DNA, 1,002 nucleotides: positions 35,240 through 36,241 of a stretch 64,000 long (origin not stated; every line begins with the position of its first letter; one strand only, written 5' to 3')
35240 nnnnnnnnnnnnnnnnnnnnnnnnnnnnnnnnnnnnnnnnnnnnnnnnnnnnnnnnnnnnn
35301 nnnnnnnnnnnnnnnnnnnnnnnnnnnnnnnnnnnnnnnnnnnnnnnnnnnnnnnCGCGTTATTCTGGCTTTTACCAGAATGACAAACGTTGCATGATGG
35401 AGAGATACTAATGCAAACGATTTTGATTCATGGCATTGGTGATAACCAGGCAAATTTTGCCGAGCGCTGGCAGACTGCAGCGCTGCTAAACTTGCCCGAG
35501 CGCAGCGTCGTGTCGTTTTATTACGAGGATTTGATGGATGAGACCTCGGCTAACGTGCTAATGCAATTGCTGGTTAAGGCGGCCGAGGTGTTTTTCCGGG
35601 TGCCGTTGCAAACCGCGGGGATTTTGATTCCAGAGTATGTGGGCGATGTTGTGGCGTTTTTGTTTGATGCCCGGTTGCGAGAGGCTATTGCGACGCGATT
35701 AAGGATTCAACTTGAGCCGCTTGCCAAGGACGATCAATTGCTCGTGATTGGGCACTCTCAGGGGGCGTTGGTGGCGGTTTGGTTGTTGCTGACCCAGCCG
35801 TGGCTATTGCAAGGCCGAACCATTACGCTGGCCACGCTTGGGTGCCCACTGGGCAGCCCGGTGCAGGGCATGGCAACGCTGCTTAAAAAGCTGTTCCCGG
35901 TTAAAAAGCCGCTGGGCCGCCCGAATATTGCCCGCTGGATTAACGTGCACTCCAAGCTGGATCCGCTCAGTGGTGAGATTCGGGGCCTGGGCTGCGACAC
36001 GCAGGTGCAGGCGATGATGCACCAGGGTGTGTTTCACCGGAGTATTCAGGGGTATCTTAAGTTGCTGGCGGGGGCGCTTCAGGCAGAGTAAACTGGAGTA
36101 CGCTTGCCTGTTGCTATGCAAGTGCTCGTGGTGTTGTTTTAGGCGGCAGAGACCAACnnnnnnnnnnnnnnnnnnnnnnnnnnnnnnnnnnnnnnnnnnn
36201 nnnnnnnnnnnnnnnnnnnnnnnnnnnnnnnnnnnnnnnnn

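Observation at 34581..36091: Candidate holin/endopeptidase-type (T10SS-like) protein-release cassette: TM plus coiled-coil protein, coupled peptidase M15, and a signal-less GHSQG esterase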

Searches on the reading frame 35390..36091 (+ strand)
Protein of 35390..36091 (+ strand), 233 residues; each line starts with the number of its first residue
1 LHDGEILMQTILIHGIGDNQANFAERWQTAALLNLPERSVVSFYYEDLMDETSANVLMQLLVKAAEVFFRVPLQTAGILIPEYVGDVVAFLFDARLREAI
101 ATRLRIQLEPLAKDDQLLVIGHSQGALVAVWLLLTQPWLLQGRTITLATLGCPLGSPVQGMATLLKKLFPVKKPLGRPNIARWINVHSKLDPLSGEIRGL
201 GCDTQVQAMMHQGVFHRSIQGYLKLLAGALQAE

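Call 3: search_protein_families(library=pfam, proteins=[window:35390-36091:+], max_evalue=0.1)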
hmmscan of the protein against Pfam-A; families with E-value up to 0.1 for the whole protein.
window:35390-36091:+ (233 aa): 4 families
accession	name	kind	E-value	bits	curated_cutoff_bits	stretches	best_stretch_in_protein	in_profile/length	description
PF02230.22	Abhydrolase_2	-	2.3e-05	24.8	23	1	107-145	97-135/217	Phospholipase/Carboxylesterase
PF12697.13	Abhydrolase_6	-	0.0043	18.2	26.3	1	96-184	54-121/217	Alpha/beta hydrolase family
PF07819.20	PGAP1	-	0.013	15.7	24.3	1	96-161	72-136/233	PGAP1-like alpha/beta domain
PF00561.26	Abhydrolase_1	-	0.086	12.9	25.8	0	113-137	67-91/245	alpha/beta hydrolase fold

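Call 4: search_protein_families(library=phrogs, proteins=[window:35390-36091:+], max_evalue=0.1)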
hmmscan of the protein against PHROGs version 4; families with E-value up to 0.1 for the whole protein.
window:35390-36091:+ (233 aa): 0 families

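Call 16: find_homologous_proteins(query=window:35411-36088:+, max_evalue=0.001)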
Query window:35411-36088:+ (226 aa): 4 proteins with E <= 0.001 among 444 candidates.
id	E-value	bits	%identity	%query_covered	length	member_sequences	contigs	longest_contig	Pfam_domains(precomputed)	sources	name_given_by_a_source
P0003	1.9e-144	497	100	100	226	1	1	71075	PF02230.23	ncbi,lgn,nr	ncbi:MAG: hypothetical protein VKJ06_01645 [Vampirovibrionales bacterium]|nr:hypothetical protein [V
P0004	1.2e-32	131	37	99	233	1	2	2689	-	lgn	-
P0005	3.4e-25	107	33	95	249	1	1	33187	-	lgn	-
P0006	1.3e-16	79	33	88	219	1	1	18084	-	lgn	-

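Call 18: find_encoding_contigs(protein=P0005, flank=10000, max_places=3)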
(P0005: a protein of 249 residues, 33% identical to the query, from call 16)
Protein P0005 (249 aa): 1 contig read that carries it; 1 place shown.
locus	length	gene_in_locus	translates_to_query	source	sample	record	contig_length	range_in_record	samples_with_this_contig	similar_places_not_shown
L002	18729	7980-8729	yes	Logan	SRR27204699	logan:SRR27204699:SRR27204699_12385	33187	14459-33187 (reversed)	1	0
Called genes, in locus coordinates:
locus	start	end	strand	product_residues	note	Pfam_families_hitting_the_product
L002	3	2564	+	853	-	?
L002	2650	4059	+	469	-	-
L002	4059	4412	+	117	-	-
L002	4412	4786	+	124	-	-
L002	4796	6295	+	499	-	PF00657:Lipase_GDSL, PF13472:Lipase_GDSL_2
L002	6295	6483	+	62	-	-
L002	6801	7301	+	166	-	-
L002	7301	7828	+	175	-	PF05838:Glyco_hydro_108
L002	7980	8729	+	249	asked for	-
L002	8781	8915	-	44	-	-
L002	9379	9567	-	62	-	-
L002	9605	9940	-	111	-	-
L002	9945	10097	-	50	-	-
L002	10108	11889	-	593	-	PF01751:Toprim (weak), PF13155:Toprim_2, PF13662:Toprim_4, PF03796:DnaB_C (weak), PF13481:AAA_25 (faint)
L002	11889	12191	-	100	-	PF17948:DnaT (weak)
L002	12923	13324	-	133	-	PF19905:DUF6378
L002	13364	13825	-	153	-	-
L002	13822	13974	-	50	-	-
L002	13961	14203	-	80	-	-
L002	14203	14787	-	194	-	PF00239:Resolvase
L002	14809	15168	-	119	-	-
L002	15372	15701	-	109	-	-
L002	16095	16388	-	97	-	PF27050:Phage_P22_Y8K6 (weak)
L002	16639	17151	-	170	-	-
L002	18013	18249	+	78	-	-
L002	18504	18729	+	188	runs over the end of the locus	-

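Call 19: find_encoding_contigs(protein=P0006, flank=10000, max_places=3)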
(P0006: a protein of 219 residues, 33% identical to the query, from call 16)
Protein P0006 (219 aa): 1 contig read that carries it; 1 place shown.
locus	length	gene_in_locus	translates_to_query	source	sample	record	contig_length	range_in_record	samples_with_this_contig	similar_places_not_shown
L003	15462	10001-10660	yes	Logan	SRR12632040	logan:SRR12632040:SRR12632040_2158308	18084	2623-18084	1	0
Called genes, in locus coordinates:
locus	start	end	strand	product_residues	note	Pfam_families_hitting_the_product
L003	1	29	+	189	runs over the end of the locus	PF07409:GP46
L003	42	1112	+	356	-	PF04865:Baseplate_J, PF26078:Baseplate_J_M, PF26079:Baseplate_J_C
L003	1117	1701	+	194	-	PF10076:Phage_Mu_Gp48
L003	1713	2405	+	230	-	PF07484:Collar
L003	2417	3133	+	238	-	PF07484:Collar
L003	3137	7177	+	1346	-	PF12708:Pect-lyase_RHGA_epim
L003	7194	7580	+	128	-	-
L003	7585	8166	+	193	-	-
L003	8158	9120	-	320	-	-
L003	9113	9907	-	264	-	-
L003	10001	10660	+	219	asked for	-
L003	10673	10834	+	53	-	-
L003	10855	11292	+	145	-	-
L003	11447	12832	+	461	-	-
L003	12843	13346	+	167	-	PF02195:ParB_N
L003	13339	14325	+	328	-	PF00145:DNA_methylase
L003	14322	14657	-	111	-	PF12599:DUF3768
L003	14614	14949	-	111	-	-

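Call 20: find_encoding_contigs(protein=P0004, flank=10000, max_places=3)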
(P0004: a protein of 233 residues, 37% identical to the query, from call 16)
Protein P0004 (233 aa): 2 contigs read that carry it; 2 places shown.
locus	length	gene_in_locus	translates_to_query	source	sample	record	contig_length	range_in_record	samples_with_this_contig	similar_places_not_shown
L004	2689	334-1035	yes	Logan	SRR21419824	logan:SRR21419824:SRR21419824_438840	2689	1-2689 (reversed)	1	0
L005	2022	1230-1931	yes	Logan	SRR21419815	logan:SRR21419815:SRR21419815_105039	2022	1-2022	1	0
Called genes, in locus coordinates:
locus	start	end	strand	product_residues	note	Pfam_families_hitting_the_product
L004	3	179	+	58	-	?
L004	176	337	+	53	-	-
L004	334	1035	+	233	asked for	-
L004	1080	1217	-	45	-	-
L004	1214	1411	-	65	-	-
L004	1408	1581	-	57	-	-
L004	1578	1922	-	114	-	-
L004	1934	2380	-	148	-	-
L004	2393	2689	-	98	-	?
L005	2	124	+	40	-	?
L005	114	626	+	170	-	-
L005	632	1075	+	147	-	PF10908:Tlde1_dom (weak)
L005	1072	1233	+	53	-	-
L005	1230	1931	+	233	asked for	-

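Call 33: find_related_loci(query=A2, collection=viral_contigs, flank=6000)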
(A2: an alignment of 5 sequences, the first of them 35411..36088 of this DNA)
Query A2 (226 aa) in viral_contigs; peptide patterns used: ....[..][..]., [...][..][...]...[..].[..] (x = any residue, [..] = any of these).
83 stretches matched a pattern; 2 encode a relative of the query (tblastn E <= 1e-3); 2 distinct loci.
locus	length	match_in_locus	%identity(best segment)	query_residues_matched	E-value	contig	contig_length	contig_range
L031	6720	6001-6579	32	1-200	1e-30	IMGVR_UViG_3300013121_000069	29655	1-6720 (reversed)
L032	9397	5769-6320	32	2-200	6e-22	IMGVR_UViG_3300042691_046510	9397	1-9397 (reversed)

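Call 51: predict_structure(alignment_id=A4)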
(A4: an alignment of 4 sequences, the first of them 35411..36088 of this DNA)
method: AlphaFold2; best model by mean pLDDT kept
length: 226 residues; sequences in the alignment: 4
mean_pLDDT: 77.4   pTM: 0.81
mean pLDDT of the five models: 77.4, 76.9, 76.2, 75.1, 72.0
residues with pLDDT >= 90: 27; 70-90: 140; 50-70: 54; < 50: 5
segments of 3 or more residues with pLDDT < 50: none
pLDDT, mean of each block of 10 residues (from residue 1): 76 62 86 82 71 76 63 65 81 86 78 88 86 85 79 61 59 92 79 87 70 88 80
secondary structure, 60 per line:
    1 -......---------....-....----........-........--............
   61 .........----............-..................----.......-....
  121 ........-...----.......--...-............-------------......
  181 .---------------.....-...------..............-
elements in order: E2-7 H17-20 H22-25 E33-37 H39-46 H49-69 H74-85 H87-104 E109-115 H117-128 E137-143 H150-161 E175-181 E197-201 H212-225
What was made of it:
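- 35411..36091 (+): 226-aa signal-less serine hydrolase with a lipase-like minimal alpha/beta fold. Motifs: IHGIG oxyanion motif, GHS116QG nucleophile, D184, and an H about 5 residues before the invariant Y215. It is the proposed third lysis factor. Model pLDDT 77, pTM 0.81 (call 51).
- On Alpha/beta-hydrolase lipase-like fold: Model pTM 0.81 (call 51).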

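Call 55: fold_search(model_id=the predicted structure, library=pdb)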
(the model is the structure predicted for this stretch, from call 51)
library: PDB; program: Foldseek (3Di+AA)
matches with E <= 10: 1074; with E <= 0.001: 35
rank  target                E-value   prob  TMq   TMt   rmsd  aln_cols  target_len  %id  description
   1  2zyi_A                2.5e-05  1.00  0.49  0.27   6.8       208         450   17  A. Fulgidus lipase with fatty acid fragment and calcium (released 2009-06-16)
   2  2zyr_A                3.1e-05  1.00  0.49  0.26   7.3       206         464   18  A. Fulgidus lipase with fatty acid fragment and magnesium (released 2009-06-16)
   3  2zyh_A                5.0e-05  1.00  0.48  0.27   6.9       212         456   19  mutant A. Fulgidus lipase S136A complexed with fatty acid fragment (released 2009-06-16)
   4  5h6g_A                5.3e-05  1.00  0.41  0.38   8.7       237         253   15  Crystal structure of a thermostable lipase from Marine Streptomyces (released 2017-09-20)
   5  2zyr_B                8.5e-05  1.00  0.49  0.27   7.1       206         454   18  A. Fulgidus lipase with fatty acid fragment and magnesium (released 2009-06-16)
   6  2zys                  1.0e-04  1.00  0.50  0.27   7.2       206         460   17  A. Fulgidus lipase with fatty acid fragment and chloride (released 2009-06-16)
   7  9lf7_A                1.1e-04  1.00  0.50  0.38   6.6       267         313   16  A PAE-hydrolyse Poc14 (released 2025-02-19)
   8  9lf7_B                1.2e-04  1.00  0.46  0.36   7.6       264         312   16  A PAE-hydrolyse Poc14 (released 2025-02-19)
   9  7wwf_B                1.3e-04  1.00  0.45  0.38  12.7       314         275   12  Crystal structure of BioH3 from Mycolicibacterium smegmatis (released 2022-07-06)
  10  5h6g_B                1.7e-04  1.00  0.42  0.38   8.5       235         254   14  Crystal structure of a thermostable lipase from Marine Streptomyces (released 2017-09-20)
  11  7v3k_C                2.8e-04  1.00  0.49  0.39   7.0       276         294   15  crystal structure of MAJ1 (released 2022-08-17)
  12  2qjw_C                3.2e-04  1.00  0.52  0.65   4.6       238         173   15  CRYSTAL STRUCTURE OF A PUTATIVE HYDROLASE OF THE ALPHA/BETA SUPERFAMILY (XCC1541) FROM XANTHOMONAS CAMPESTRIS PV. CAMP (released 2007-07-24)
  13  3d2b_A                3.2e-04  1.00  0.48  0.58   5.7       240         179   14  Structure of 2D9, a thermostable mutant of Bacillus subtilis lipase obtained through directed evolution (released 2008-06-03)
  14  7v3k_A                3.8e-04  1.00  0.51  0.41   6.6       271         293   15  crystal structure of MAJ1 (released 2022-08-17)
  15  7cih_C                4.0e-04  1.00  0.48  0.37   7.3       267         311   16  Microbial Hormone-sensitive lipase E53 mutant S285G (released 2021-07-14)
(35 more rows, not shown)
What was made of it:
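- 35411..36091 (+): Foldseek PDB best matches are lipases and esterases (call 55).
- On Alpha/beta-hydrolase lipase-like fold: Foldseek probability 1.0 to lipases and esterases, TM about 0.5 (call 55).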

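Call 56: search_protein_families(library=pfam, proteins=[L032:4783-5169:+, L032:5174-5749:+, L032:5760-6425:+, L002:6292-6483:+, L002:6801-7301:+, L002:4796-6295:+, L005:114-626:+, L005:632-1075:+, L031:5316-5990:+], max_evalue=0.01)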
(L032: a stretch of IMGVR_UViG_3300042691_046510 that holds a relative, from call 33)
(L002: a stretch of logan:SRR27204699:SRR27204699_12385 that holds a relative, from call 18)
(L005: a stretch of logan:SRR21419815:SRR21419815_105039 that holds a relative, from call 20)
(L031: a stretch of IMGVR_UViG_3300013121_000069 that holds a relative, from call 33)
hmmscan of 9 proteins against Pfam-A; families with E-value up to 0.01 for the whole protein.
L032:4783-5169:+ (128 aa): 1 family
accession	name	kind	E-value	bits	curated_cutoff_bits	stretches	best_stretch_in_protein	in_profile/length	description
PF19353.4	DUF5930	-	0.0033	17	27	1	25-120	135-233/320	Family of unknown function (DUF5930)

L032:5174-5749:+ (191 aa): 0 families

L032:5760-6425:+ (221 aa): 2 families
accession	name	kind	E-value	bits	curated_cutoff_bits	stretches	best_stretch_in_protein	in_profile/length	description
PF02862.22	DDHD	-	1.1e-06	29.4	28.3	1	127-180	1-68/258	DDHD domain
PF07819.20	PGAP1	-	0.006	16.8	24.3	0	76-144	70-132/233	PGAP1-like alpha/beta domain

L002:6292-6483:+ (63 aa): 0 families

L002:6801-7301:+ (166 aa): 0 families

L002:4796-6295:+ (499 aa): 3 families
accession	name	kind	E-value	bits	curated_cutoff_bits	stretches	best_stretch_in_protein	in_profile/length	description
PF13472.12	Lipase_GDSL_2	-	1.4e-15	58.7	32.9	1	303-467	1-177/178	GDSL-like Lipase/Acylhydrolase family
PF00657.28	Lipase_GDSL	-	1.6e-08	35.4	23.6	1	304-472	4-207/208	GDSL-like Lipase/Acylhydrolase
PF05274.16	Baculo_E25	-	0.0076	16.6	27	1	346-435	5-94/190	Occlusion-derived virus envelope protein E25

L005:114-626:+ (170 aa): 0 families

L005:632-1075:+ (147 aa): 1 family
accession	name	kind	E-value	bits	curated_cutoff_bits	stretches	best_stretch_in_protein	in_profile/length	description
PF10908.13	Tlde1_dom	-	1.4e-05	25.9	30.1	1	46-134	21-111/120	Tlde1 domain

L031:5316-5990:+ (224 aa): 4 families
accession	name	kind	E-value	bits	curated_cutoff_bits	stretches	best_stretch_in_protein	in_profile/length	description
PF01510.30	Amidase_2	-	1.6e-18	67.7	26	1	4-128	3-129/131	N-acetylmuramoyl-L-alanine amidase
PF01471.23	PG_binding_1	-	4.1e-18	65.8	23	1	167-220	2-57/57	Putative peptidoglycan binding domain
PF09374.15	PG_binding_3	-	5.2e-07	30.2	24.6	1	170-199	3-33/76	Predicted Peptidoglycan domain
PF13472.12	Lipase_GDSL_2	-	0.0094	16.9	32.9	0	90-158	87-146/178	GDSL-like Lipase/Acylhydrolase family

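Call 57: find_related_loci(query=A3, collection=metagenome_contigs, flank=6000)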
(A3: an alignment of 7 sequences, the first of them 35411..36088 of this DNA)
Query A3 (226 aa) in metagenome_contigs; peptide patterns used: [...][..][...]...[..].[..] (x = any residue, [..] = any of these).
255 stretches matched a pattern; 1 encode a relative of the query (tblastn E <= 1e-3); 1 distinct loci.
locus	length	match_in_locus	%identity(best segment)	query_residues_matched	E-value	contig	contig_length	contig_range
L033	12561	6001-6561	30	2-195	4e-26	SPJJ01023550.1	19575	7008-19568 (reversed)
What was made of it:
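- Tried and rejected: The metagenome scan with the esterase alignment gave one more locus only (call 57).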

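Call 60: search_protein_families(library=phrogs, proteins=[L032:4783-5169:+, L032:5174-5749:+, L032:5760-6425:+, L002:6292-6483:+, L002:6801-7301:+, L005:114-626:+, L005:632-1075:+, L033:5995-6663:+], max_evalue=0.01)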
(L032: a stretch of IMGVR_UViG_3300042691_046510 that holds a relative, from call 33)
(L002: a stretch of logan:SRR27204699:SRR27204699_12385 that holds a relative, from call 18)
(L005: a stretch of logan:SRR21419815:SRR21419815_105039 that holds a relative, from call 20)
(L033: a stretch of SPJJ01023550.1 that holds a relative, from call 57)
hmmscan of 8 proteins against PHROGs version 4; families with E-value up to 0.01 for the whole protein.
L032:4783-5169:+ (128 aa): 0 families

L032:5174-5749:+ (191 aa): 0 families

L032:5760-6425:+ (221 aa): 0 families

L002:6292-6483:+ (63 aa): 0 families

L002:6801-7301:+ (166 aa): 1 family
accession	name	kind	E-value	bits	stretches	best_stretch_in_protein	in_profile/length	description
phrog_4465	-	tail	0.0054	17.1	1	61-120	74-130/342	tail fiber protein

L005:114-626:+ (170 aa): 0 families

L005:632-1075:+ (147 aa): 0 families

L033:5995-6663:+ (222 aa): 0 families

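Call 61: search_protein_families(library=ncbifam, proteins=[window:35411-36091:+], max_evalue=0.01)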
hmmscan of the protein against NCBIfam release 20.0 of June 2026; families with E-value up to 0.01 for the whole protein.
window:35411-36091:+ (226 aa): 0 families

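Call 75: search_dna_similar(query=window:35411-36088:+, collection=phages, mode=protein, max_evalue=0.01, max_rows=25)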
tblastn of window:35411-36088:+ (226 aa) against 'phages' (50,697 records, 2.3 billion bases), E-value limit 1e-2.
No match.

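Call 76: search_dna_similar(query=L033:5995-6660:+, collection=phages, mode=protein, max_evalue=0.01, max_rows=25)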
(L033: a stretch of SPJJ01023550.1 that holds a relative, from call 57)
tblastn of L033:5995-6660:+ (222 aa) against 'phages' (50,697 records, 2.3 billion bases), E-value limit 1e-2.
Records with a match: 2; places in all: 2; records where one place covers at least 80% of the query: 0.
Best place of each record, by identity: <60% 2.
By first word of the organism name: Acinetobacter 2.
By host as written in the record: - 2.
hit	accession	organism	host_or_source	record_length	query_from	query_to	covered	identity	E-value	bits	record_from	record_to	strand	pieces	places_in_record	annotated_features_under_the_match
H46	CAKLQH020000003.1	Acinetobacter phage MD-2021a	not known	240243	75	178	47%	28.3%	3e-5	50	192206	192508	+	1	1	PGAP1-like protein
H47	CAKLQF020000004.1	Acinetobacter phage MD-2021a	not known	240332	75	178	47%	28.3%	3e-5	50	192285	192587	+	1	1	PGAP1-like protein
